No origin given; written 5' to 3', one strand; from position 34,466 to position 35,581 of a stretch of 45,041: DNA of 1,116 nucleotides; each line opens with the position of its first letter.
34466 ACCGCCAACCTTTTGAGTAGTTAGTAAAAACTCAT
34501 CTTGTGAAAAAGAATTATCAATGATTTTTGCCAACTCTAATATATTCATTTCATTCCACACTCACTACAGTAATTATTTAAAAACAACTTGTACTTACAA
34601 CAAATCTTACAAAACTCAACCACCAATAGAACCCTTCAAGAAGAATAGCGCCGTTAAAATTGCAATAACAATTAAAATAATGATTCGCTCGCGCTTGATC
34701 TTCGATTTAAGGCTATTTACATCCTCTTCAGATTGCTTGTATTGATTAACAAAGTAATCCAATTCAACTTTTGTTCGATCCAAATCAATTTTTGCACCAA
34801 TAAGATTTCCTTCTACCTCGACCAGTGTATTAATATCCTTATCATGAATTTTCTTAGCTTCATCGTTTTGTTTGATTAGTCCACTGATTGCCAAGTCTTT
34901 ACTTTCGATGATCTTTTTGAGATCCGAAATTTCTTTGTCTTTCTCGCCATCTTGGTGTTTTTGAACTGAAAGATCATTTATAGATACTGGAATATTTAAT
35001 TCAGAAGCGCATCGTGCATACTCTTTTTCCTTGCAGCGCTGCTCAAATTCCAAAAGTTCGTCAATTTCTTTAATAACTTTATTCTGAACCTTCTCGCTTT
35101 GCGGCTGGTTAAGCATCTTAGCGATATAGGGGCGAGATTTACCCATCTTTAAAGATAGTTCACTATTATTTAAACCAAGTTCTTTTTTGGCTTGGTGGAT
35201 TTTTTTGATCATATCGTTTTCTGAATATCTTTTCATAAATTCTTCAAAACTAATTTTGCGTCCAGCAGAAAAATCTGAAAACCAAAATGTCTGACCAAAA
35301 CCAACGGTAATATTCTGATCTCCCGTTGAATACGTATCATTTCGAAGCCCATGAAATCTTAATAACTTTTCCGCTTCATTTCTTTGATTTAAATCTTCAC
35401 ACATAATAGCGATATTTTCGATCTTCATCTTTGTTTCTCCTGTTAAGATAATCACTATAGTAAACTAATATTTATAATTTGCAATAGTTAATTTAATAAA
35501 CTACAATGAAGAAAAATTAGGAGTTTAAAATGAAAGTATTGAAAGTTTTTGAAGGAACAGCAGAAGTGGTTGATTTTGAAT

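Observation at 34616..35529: Switch-region regulator is a membrane-anchored HTH/coiled-coil protein lacking a LexA-like cleavage domain, paired with a Rha antirepressor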

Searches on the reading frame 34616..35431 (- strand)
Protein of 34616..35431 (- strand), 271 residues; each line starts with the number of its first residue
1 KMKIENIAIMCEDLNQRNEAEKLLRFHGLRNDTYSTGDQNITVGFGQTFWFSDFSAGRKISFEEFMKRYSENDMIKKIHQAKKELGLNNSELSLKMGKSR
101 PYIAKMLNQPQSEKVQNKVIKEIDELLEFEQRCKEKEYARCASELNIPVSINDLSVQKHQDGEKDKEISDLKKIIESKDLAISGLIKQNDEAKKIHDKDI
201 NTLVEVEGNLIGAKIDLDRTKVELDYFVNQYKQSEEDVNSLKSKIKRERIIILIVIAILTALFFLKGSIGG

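Call 3: search_protein_families(library=pfam, proteins=[window:34616-35431:-], max_evalue=0.1)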
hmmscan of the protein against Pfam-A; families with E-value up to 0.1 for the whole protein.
window:34616-35431:- (271 aa): 3 families
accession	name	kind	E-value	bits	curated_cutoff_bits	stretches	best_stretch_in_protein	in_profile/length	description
PF01381.28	HTH_3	-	0.0022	18.4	23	1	78-108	1-31/55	Helix-turn-helix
PF17762.8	HTH_ParB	-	0.0088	16.6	22.6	1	78-111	12-45/102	ParB HTH domain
PF11155.13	DUF2935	-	0.065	14.2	24.4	0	71-151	29-106/121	Domain of unknown function (DUF2935)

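Call 4: search_protein_families(library=phrogs, proteins=[window:34616-35431:-], max_evalue=0.01)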
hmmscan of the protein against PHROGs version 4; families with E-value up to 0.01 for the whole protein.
window:34616-35431:- (271 aa): 3 families
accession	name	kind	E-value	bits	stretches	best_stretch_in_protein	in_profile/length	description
phrog_14474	-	transcription regulation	2e-173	576.2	1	2-271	1-270/270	transcriptional regulator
phrog_4779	-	transcription regulation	0.0053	18.2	1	76-137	5-66/98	transcriptional regulator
phrog_11451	-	transcription regulation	0.0069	17.8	1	70-130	2-60/98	CI-like repressor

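Call 11: find_homologous_proteins(query=window:34619-35428:-, max_evalue=0.001)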
Query window:34619-35428:- (270 aa): 74 proteins with E <= 0.001 among 1131 candidates.
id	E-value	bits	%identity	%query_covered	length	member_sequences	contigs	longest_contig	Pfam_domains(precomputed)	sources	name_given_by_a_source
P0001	8.8e-162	554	96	100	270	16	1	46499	-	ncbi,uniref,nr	ncbi:hypothetical protein [Acinetobacter phage vB_AbaM_IME512]|uniref:Transcriptional regulator n=1 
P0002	1.1e-143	495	100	87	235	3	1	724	-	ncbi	ncbi:hypothetical protein, partial [Escherichia coli]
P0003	8.6e-127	440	79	100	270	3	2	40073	-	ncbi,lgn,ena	-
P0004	1.2e-123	430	77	100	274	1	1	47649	-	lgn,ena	-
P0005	3.0e-120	418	75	100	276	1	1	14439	-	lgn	-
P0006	4.3e-120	418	88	87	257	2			-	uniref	uniref:hypothetical protein n=2 Tax=Escherichia coli TaxID=562 RepID=UPI001F246A20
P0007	4.7e-119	414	75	100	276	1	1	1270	-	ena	-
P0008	2.9e-115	402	74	100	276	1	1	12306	-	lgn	-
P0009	3.4e-115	402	74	100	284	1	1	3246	-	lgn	-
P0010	3.2e-110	386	74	100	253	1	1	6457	-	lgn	-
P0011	3.9e-110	385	74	100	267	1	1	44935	-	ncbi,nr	ncbi:putative transcriptional regulator [Acinetobacter phage BUCT628]|nr:putative transcriptional re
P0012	1.7e-109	383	73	100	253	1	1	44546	-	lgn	-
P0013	4.2e-106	372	73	100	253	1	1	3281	-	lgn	-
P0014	3.0e-99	350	67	100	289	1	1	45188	-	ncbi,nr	ncbi:transcriptional regulator [Acinetobacter phage Cato]|nr:transcriptional regulator [Acinetobacte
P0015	1.0e-98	348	68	100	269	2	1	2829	-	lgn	-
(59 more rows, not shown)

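Call 22: predict_structure(alignment_id=A1)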
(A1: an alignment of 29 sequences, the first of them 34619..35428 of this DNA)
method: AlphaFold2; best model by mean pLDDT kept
length: 270 residues; sequences in the alignment: 29
mean_pLDDT: 82.5   pTM: 0.34
mean pLDDT of the five models: 82.5, 81.7, 81.3, 76.5, 74.1
residues with pLDDT >= 90: 86; 70-90: 145; 50-70: 24; < 50: 15
segments of 3 or more residues with pLDDT < 50: 146-159
pLDDT, mean of each block of 10 residues (from residue 1): 82 90 86 83 86 79 80 85 89 89 85 87 88 68 49 47 73 87 91 92 89 91 90 90 90 90 70
secondary structure, 60 per line:
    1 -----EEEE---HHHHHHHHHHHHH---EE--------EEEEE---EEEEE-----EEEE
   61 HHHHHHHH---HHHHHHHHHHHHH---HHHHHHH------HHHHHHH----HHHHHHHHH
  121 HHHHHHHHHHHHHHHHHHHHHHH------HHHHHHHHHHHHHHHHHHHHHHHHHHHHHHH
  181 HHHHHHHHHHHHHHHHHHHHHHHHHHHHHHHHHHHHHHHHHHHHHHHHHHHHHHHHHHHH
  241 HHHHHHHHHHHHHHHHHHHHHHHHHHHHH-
elements in order: E6-9 H13-25 E39-43 E47-51 E57-60 H61-68 H72-84 H88-94 H101-107 H112-143 H150-269

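Call 23: search_protein_representatives(alignment_id=A1)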
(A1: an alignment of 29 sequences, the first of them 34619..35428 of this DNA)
Query: 29 sequences, 270 profile positions. Proteins with E-value up to 0.001 (for the whole library): 68; up to 1e-10: 44; up to 1e-30: 14. The best 68 are listed.
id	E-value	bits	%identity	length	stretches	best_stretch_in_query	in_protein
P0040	4.6e-113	393.7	-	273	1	1-270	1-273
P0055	1.3e-110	385.7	-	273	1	1-270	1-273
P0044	2.0e-109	381.8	-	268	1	1-270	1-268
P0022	1.6e-105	369.0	-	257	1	21-270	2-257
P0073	4.0e-55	203.7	-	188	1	129-269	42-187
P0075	1.1e-49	185.8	-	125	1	138-261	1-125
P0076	2.6e-41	158.5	-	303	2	1-217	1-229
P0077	6.0e-41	157.2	-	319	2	1-231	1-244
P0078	3.8e-35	138.2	-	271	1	1-264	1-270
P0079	5.0e-35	137.8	-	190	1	1-175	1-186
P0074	5.4e-35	137.7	-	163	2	163-263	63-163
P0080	3.1e-34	135.2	-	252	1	56-264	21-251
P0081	7.5e-33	130.7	-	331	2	1-177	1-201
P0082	1.0e-30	123.7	-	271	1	1-262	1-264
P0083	2.0e-30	122.7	-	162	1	1-137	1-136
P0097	1.9e-14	70.4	-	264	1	4-257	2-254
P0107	4.8e-12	62.5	-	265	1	1-258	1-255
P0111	1.9e-11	60.5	-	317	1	4-220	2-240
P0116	6.1e-10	55.6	-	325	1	4-237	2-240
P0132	9.1e-05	38.6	-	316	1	4-240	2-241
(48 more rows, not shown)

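Call 27: find_related_loci(query=A1, collection=genome_contigs, flank=10000)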
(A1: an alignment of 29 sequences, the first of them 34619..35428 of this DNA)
Query A1 (270 aa) in genome_contigs; peptide patterns used: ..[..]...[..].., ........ (x = any residue, [..] = any of these).
62 stretches matched a pattern, but none encodes a relative of the query by tblastn (E <= 1e-3).

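Call 28: find_related_loci(query=P0107, collection=viral_contigs, flank=10000)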
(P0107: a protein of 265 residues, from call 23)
Query P0107 (265 aa) in viral_contigs; peptide patterns used: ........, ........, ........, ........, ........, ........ (x = any residue, [..] = any of these).
5 stretches matched a pattern; 2 encode a relative of the query (tblastn E <= 1e-3); 2 distinct loci.
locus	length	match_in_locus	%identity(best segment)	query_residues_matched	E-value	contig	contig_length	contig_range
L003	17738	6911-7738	46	28-265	1e-69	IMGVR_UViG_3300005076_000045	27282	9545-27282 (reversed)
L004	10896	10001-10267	37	33-128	4e-13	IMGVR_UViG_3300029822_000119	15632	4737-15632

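Call 29: find_related_loci(query=P0082, collection=viral_contigs, flank=10000)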
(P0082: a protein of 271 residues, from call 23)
Query P0082 (271 aa) in viral_contigs; peptide patterns used: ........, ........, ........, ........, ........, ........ (x = any residue, [..] = any of these).
4 stretches matched a pattern, but none encodes a relative of the query by tblastn (E <= 1e-3).

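Call 30: find_related_loci(query=P0116, collection=viral_contigs, flank=10000)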
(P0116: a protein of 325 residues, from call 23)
Query P0116 (325 aa) in viral_contigs; peptide patterns used: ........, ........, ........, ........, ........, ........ (x = any residue, [..] = any of these).
7 stretches matched a pattern; 1 encode a relative of the query (tblastn E <= 1e-3); 1 distinct loci.
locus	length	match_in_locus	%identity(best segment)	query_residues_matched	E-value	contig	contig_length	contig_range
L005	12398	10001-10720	44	1-257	4e-53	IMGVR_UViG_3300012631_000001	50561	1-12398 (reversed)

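Call 33: search_protein_families(library=phrogs, proteins=[L003:3110-4423:-, L003:4408-5181:-, L003:5500-5859:-, L003:6430-6720:-, L003:6770-7741:+, L003:8401-9291:+, L003:9284-9940:+, L003:10066-10464:+, L003:11892-13682:-, L003:8157-8411:+], max_evalue=0.001)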
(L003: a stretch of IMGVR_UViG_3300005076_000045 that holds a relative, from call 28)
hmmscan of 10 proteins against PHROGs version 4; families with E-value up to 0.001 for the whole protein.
L003:3110-4423:- (437 aa): 6 families
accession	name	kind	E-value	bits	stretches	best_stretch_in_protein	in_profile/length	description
phrog_19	-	DNA, RNA and nucleotide metabolism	1.1e-83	283.1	1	7-434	155-582/621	DnaB-like replicative helicase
phrog_243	-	DNA, RNA and nucleotide metabolism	1.1e-39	137.1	1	188-433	21-268/273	DnaB-like replicative helicase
phrog_239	-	DNA, RNA and nucleotide metabolism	5.1e-33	116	1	184-419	336-581/801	DNA primase/helicase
phrog_11530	-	unknown function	2.4e-24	87.2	1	290-421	6-146/184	-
phrog_5482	-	unknown function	5.6e-11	42.8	1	204-394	51-246/341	-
phrog_97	-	other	0.00096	19.4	0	175-244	38-114/506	UvsX-like recombinase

L003:4408-5181:- (257 aa): 8 families
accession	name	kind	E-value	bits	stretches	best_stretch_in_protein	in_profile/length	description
phrog_678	-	DNA, RNA and nucleotide metabolism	2.9e-32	113.6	1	16-256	60-310/346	replication initiation O-like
phrog_9773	-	DNA, RNA and nucleotide metabolism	3.6e-32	113.2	1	14-153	8-158/288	replication initiation O-like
phrog_6451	-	DNA, RNA and nucleotide metabolism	2.8e-28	100.4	1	131-246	140-256/272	primosomal protein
phrog_1347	-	unknown function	1.8e-17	64.2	1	30-159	20-146/417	-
phrog_12556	-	DNA, RNA and nucleotide metabolism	1.6e-10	42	1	145-254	215-328/347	replication initiation protein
phrog_6493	-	DNA, RNA and nucleotide metabolism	7.6e-08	33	1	20-243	12-179/261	DnaD-like helicase loader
phrog_270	-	DNA, RNA and nucleotide metabolism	4.1e-07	30.7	1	43-114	52-129/383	replication initiation protein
phrog_428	-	DNA, RNA and nucleotide metabolism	0.00021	21.6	1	16-157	93-221/455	replication initiation protein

L003:5500-5859:- (119 aa): 1 family
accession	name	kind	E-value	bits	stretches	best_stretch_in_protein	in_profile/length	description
phrog_26046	-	unknown function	2.1e-32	112.7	1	20-118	21-119/123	-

L003:6430-6720:- (96 aa): 3 families
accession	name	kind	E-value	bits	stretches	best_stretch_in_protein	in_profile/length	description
phrog_18376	-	unknown function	2.6e-11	44.9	1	20-79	75-134/141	-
phrog_8038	-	unknown function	4e-06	27.6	1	22-80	3-60/66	-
phrog_8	-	transcription regulation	3.2e-05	24.5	1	25-76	77-127/346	transcriptional regulator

L003:6770-7741:+ (323 aa): 1 family
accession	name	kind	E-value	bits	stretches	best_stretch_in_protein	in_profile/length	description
phrog_14474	-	transcription regulation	7.4e-15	56.3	1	1-135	1-130/270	transcriptional regulator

L003:8401-9291:+ (296 aa): 3 families
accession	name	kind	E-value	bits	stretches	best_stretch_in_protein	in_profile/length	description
phrog_148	-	DNA, RNA and nucleotide metabolism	2.7e-76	258.6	1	5-264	19-278/387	RecT-like ssDNA annealing protein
phrog_19737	-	unknown function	3.1e-30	105.6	1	10-114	7-106/108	-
phrog_34786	-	unknown function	3.7e-07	31.3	1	43-101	60-116/116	-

L003:9284-9940:+ (218 aa): 3 families
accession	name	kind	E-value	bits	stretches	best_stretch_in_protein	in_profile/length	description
phrog_5715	-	DNA, RNA and nucleotide metabolism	6.2e-91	304.7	1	4-212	3-211/213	exonuclease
phrog_1227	-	DNA, RNA and nucleotide metabolism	2.7e-06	27.8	1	78-171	122-214/268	exonuclease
phrog_149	-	DNA, RNA and nucleotide metabolism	0.00015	21.2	1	8-211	615-798/1242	exonuclease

L003:10066-10464:+ (132 aa): 2 families
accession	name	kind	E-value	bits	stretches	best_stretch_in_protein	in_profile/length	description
phrog_1372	-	unknown function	1e-18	68.6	1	18-130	52-160/194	-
phrog_20322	-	unknown function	1.4e-06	29.1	1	21-125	69-167/223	-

L003:11892-13682:- (596 aa): 5 families
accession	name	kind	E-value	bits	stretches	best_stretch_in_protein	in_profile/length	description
phrog_34663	-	unknown function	5.8e-32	112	1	2-162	4-154/698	-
phrog_12796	-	tail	1.1e-29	105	1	2-153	7-157/445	tail fiber protein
phrog_1396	-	tail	2e-29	104.1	1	1-175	92-222/504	tail fiber protein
phrog_11982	-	unknown function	1.6e-18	68.1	1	5-124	10-131/233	-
phrog_38625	-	tail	1.8e-17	64.4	1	7-160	13-167/437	tail fiber protein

L003:8157-8411:+ (84 aa): 0 families

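Call 34: search_protein_families(library=phrogs, proteins=[L005:4948-5781:+, L005:6114-6488:+, L005:6652-9171:+, L005:9602-9802:+, L005:9799-9999:+, L005:10001-10858:+, L005:10807-11037:+, L005:11194-11394:+, L005:11381-11806:+, L005:11797-12135:+], max_evalue=0.001)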
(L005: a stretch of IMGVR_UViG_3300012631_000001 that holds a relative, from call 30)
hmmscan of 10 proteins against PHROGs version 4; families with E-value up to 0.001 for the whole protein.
L005:4948-5781:+ (277 aa): 7 families
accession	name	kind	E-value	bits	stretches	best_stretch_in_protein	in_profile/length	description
phrog_2452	-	unknown function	6.3e-30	105.9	1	208-276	149-217/235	-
phrog_7617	-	unknown function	1.3e-26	94.6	1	1-130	1-124/256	-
phrog_13223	-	unknown function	6.5e-25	89.1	1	199-276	161-238/243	-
phrog_35158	-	unknown function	9.1e-21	75.5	1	222-274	156-208/209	-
phrog_23361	-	unknown function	8.6e-19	69.2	1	221-275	120-174/181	-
phrog_18443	-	unknown function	9.5e-16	59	1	223-276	197-250/253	-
phrog_17613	-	other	1.2e-09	39.5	1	222-275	187-240/246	ATPase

L005:6114-6488:+ (124 aa): 0 families

L005:6652-9171:+ (839 aa): 9 families
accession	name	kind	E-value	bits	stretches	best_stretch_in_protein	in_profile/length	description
phrog_35358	-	DNA, RNA and nucleotide metabolism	1.1e-161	541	1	291-834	393-942/968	DNA primase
phrog_21086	-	unknown function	9.7e-57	193.9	1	365-832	123-597/617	-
phrog_15962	-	DNA, RNA and nucleotide metabolism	2.5e-44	152.7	1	6-276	34-333/835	DNA primase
phrog_3022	-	DNA, RNA and nucleotide metabolism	2.4e-35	123.2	1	2-310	8-344/788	DNA primase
phrog_13901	-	DNA, RNA and nucleotide metabolism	5.2e-30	105.8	1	3-191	11-204/341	DNA primase/helicase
phrog_1829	-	DNA, RNA and nucleotide metabolism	1.2e-27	97.4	1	2-193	5-204/772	DNA primase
phrog_8643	-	DNA, RNA and nucleotide metabolism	1.5e-15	58.5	1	3-148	37-170/179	DNA polymerase/primase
phrog_29234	-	unknown function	2.6e-13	49.9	1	192-279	238-326/887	-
phrog_2597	-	DNA, RNA and nucleotide metabolism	4e-09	36.6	1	206-278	17-90/747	DNA primase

L005:9602-9802:+ (66 aa): 0 families

L005:9799-9999:+ (66 aa): 0 families

L005:10001-10858:+ (285 aa): 1 family
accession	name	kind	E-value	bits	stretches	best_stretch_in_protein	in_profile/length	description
phrog_14474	-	transcription regulation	7.4e-13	49.7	1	2-145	4-143/270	transcriptional regulator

L005:10807-11037:+ (76 aa): 0 families

L005:11194-11394:+ (66 aa): 0 families

L005:11381-11806:+ (141 aa): 1 family
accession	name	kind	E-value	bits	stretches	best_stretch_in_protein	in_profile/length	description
phrog_1245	-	unknown function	2e-17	64.1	1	1-140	10-100/134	-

L005:11797-12135:+ (112 aa): 1 family
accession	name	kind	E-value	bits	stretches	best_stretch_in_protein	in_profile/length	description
phrog_29290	-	unknown function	7.2e-10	40.1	1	37-81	52-98/152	-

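Call 40: search_solved_structures(query=A1, max_evalue=1, show_alignments=2)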
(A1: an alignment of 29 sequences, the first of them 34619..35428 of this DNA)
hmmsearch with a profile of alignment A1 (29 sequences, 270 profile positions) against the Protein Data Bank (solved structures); distinct sequences matched with E-value up to 1: 2.
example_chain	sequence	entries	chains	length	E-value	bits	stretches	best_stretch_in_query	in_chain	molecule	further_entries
2m8r_A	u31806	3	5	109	0.037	16.9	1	173-259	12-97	Syntaxin-1A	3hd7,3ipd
8tac_A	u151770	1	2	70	0.47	13.3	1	76-118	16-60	DBP48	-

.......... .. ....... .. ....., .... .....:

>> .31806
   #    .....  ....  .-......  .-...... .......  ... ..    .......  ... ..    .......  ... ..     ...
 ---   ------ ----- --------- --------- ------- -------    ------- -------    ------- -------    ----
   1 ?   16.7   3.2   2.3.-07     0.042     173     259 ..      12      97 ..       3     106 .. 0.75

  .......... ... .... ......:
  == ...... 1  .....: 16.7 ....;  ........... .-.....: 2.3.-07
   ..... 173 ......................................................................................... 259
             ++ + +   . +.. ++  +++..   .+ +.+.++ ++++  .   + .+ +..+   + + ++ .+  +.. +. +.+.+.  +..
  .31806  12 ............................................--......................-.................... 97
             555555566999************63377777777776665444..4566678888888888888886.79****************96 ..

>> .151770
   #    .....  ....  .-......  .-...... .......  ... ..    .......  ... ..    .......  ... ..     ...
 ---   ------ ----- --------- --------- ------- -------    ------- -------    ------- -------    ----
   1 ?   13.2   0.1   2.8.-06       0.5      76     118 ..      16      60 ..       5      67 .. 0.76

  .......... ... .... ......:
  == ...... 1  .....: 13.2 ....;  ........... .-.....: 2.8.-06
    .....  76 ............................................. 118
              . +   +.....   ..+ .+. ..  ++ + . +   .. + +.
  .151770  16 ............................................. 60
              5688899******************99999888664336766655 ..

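Call 42: find_encoding_contigs(protein=P0078, flank=10000, max_places=4)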
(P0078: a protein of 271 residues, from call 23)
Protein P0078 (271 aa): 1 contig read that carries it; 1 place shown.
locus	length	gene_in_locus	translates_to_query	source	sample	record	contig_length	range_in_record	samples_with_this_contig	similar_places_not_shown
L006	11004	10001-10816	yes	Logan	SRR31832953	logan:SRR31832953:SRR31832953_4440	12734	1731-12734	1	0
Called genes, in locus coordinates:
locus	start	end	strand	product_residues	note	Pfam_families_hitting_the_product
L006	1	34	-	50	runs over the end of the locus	-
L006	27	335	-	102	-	PF20661:SutA-RBD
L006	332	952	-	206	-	-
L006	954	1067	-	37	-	-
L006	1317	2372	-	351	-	PF01385:OrfB_IS605, PF07282:Cas12f1-like_TNB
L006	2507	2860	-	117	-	-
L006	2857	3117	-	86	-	-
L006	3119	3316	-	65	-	-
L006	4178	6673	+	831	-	PF08707:PriCT_2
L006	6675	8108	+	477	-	PF00270:DEAD, PF04851:ResIII, PF18766:SWI2_SNF2, PF00271:Helicase_C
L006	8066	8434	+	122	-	-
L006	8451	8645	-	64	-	-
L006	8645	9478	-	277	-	PF01507:PAPS_reduct (weak)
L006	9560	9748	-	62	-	-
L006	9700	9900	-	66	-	-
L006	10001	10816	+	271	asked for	-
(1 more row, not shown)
